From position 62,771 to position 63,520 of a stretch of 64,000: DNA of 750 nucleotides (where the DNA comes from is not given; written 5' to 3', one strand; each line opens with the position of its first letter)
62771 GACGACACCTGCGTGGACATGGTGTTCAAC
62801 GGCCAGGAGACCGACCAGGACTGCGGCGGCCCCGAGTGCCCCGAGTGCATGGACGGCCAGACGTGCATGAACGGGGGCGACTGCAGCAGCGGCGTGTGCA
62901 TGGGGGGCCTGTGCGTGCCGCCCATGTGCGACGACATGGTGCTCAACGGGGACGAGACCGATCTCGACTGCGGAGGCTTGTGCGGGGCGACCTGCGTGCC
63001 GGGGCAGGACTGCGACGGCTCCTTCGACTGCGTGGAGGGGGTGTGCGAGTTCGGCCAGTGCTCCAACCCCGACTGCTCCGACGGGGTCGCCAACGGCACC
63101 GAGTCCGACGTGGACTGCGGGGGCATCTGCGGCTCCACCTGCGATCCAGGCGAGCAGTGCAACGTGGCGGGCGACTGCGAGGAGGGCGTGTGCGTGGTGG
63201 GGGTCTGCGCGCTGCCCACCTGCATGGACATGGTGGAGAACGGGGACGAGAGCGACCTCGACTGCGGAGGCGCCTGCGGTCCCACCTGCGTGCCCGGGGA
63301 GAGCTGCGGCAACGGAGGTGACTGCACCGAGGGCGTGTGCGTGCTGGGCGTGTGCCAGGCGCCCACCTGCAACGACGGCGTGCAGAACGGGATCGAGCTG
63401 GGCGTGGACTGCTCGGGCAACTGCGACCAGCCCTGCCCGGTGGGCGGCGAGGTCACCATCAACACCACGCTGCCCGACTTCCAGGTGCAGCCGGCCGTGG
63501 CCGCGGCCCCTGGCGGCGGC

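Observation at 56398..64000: Cluster of four secreted Cys-rich-repeat / vWA lipoproteins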

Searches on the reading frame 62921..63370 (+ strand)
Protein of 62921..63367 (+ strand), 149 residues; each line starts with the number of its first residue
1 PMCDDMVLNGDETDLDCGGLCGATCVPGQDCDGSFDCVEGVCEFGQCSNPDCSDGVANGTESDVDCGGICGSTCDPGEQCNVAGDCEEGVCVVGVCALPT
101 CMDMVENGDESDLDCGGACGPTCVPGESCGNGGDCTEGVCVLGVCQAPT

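Call 19: search_protein_families(library=pfam, proteins=[window:62921-63367:+], max_evalue=10)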
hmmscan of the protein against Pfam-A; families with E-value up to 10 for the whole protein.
seq(149 aa): 1 family
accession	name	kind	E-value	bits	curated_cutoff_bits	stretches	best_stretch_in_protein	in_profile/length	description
PF20417.3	Gemin6_C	-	5.5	7.2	33.4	0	82-98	32-48/80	Gemin6 C-terminal domain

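Call 31: predict_structure(alignment_id=A1)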
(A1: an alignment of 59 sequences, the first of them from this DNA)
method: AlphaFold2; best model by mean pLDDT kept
length: 148 residues; sequences in the alignment: 59
mean_pLDDT: 91.8   pTM: 0.66
mean pLDDT of the five models: 91.8, 90.0, 88.2, 86.0, 81.7
residues with pLDDT >= 90: 111; 70-90: 37; 50-70: 0; < 50: 0
segments of 3 or more residues with pLDDT < 50: none
pLDDT, mean of each block of 10 residues (from residue 1): 93 92 95 93 94 91 92 97 94 92 86 83 91 93 91
secondary structure, 60 per line:
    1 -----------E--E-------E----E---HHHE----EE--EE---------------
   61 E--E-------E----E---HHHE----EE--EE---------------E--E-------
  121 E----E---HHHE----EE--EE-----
elements in order:

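Call 44: fold_search(model_id=the predicted structure, library=pdb)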
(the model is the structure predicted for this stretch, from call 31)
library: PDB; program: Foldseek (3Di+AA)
matches with E <= 10: 9; with E <= 0.001: 0
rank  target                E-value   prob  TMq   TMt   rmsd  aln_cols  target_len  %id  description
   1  5fzv_MODEL_1_A        1.1e+00  0.25  0.13  0.55   3.2        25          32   36  High resolution solution NMR structure of the spider venom peptide U3- scytotoxin-Sth1a (released 2016-06-08)
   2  1hp3_MODEL_1_A        1.4e+00  0.18  0.16  0.60   2.6        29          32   24  C-TERMINAL TRUNCATION OF OMEGA-ATRACOTOXIN-HV2A (CT-HV2A) (released 2002-12-11)
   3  9nvh_MODEL_1_A        2.4e+00  0.13  0.17  0.56   2.5        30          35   37  NMR structure of conotoxin k-SrXIA (released 2025-05-14)
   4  6ena_MODEL_1_A        2.8e+00  0.35  0.19  0.81   1.4        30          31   20  Nemertide alpha-1 (released 2018-03-14)
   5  1hvw_MODEL_1_A        3.8e+00  0.15  0.15  0.75   1.3        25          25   28  HAIRPINLESS MUTANT OF OMEGA-ATRACOTOXIN-HV1A (released 2001-01-17)
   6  2l1q_MODEL_1_A        7.1e+00  0.07  0.13  0.48   0.6        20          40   25  Solution structure of human Liver Expressed Antimicrobial Peptide 2 (released 2010-09-22)
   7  5o57_MODEL_1_A        8.3e+00  0.01  0.19  0.28  16.0        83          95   24  Solution Structure of the N-terminal Region of Dkk4 (released 2018-06-13)
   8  5fzw_MODEL_1_A        9.6e+00  0.08  0.15  0.61   1.3        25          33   36  High resolution solution NMR structure of the spider venom peptide U3- scytotoxin-Sth1h (released 2016-06-08)
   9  1lpb_A                9.6e+00  0.05  0.15  0.24   3.4        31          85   22  THE 2.46 ANGSTROMS RESOLUTION STRUCTURE OF THE PANCREATIC LIPASE COLIPASE COMPLEX INHIBITED BY A C11 ALKYL PHOSPHONATE (released 1994-11-01)

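Call 45: search_protein_representatives(alignment_id=A1)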
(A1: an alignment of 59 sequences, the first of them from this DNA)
Query: 59 sequences, 148 profile positions. Proteins with E-value up to 0.001 (for the whole library): 12893; up to 1e-10: 6972; up to 1e-30: 2616. The best 150 are listed.
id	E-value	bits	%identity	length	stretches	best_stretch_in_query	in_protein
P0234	0.0e+00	1568.2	-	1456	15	1-148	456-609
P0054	0.0e+00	1362.8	-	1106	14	1-146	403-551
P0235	0.0e+00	1359.6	-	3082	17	1-148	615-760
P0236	0.0e+00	1329.0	-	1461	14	1-141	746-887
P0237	0.0e+00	1285.4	-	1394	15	1-148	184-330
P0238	0.0e+00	1277.5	-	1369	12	1-148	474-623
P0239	0.0e+00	1259.3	-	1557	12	1-148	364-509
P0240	0.0e+00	1244.3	-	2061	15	1-140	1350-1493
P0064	0.0e+00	1209.7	-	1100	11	1-148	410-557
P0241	0.0e+00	1190.3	-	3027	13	1-148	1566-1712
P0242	0.0e+00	1153.9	-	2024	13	1-148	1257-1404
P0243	0.0e+00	1153.6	-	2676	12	1-148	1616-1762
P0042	0.0e+00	1149.1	-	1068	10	1-148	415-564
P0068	0.0e+00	1119.0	-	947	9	1-148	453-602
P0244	0.0e+00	1111.9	-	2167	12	1-146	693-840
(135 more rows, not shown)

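Call 68: search_protein_families(library=ncbifam, proteins=[window:62921-63367:+], max_evalue=10)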
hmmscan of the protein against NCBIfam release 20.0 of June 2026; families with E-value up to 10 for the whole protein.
seq(149 aa): 1 family
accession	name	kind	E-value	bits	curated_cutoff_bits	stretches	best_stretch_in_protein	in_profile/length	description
NF041328.1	C_rich_MXAN6577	subfamily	0.78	9.6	100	1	2-135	27-144/145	MXAN_6577-like cysteine-rich protein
